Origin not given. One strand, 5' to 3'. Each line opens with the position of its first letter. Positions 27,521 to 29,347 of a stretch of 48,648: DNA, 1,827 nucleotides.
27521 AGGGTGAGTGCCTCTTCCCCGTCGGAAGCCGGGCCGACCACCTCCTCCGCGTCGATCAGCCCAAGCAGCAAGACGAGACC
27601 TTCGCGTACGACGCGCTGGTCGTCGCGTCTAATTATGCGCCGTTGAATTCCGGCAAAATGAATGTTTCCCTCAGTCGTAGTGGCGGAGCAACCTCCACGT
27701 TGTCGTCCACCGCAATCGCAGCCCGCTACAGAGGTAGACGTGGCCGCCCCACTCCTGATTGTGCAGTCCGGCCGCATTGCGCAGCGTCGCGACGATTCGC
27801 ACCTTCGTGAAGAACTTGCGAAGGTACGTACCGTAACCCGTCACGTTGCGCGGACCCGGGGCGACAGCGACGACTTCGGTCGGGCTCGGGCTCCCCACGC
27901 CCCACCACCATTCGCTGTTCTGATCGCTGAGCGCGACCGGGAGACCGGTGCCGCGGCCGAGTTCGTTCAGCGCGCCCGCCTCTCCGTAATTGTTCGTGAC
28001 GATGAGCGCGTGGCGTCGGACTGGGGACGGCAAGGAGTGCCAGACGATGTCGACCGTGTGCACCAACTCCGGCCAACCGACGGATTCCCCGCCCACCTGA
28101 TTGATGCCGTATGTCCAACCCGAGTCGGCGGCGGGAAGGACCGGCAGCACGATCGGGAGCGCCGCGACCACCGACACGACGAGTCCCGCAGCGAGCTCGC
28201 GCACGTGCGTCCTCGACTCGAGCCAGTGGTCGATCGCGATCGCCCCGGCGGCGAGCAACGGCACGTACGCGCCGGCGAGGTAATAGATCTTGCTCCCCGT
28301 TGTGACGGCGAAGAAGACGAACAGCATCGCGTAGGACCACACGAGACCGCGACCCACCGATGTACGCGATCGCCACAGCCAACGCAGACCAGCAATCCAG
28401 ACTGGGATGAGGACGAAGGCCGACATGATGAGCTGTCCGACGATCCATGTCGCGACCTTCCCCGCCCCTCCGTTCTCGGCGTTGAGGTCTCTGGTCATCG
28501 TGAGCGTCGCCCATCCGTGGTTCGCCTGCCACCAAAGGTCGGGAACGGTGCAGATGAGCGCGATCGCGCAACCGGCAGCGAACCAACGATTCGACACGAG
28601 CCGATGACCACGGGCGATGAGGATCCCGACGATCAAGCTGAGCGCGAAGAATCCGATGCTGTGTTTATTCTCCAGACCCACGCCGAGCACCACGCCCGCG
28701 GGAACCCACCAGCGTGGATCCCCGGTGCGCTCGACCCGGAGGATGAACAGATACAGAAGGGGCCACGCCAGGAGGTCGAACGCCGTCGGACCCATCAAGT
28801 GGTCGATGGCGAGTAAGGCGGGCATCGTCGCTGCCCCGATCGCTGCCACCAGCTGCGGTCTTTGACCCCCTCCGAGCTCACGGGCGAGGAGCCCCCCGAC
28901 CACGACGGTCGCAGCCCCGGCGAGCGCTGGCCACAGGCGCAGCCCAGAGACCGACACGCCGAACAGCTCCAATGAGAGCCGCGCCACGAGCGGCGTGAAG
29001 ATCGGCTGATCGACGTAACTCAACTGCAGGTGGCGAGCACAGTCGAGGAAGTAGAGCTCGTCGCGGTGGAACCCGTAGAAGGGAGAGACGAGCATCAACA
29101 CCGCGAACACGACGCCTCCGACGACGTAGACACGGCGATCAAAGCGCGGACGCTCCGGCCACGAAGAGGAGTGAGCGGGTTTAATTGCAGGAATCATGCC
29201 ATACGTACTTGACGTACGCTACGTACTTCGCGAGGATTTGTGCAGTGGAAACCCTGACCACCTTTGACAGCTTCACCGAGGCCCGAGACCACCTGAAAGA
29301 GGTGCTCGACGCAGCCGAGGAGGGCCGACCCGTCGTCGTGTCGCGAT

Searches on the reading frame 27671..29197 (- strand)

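Call 64: search_protein_families(library=pfam, proteins=[window:27671-29197:-], max_evalue=0.001)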
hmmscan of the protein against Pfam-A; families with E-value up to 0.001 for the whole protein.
window:27671-29197:- (508 aa): 2 families
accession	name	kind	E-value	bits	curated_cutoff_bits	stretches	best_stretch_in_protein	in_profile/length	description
PF13231.12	PMT_2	-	1.1e-23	84.7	26.1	1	63-223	1-160/160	Dolichyl-phosphate-mannose-protein mannosyltransferase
PF02366.24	PMT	-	0.00017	21.7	22.7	1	78-209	77-212/245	Dolichyl-phosphate-mannose-protein mannosyltransferase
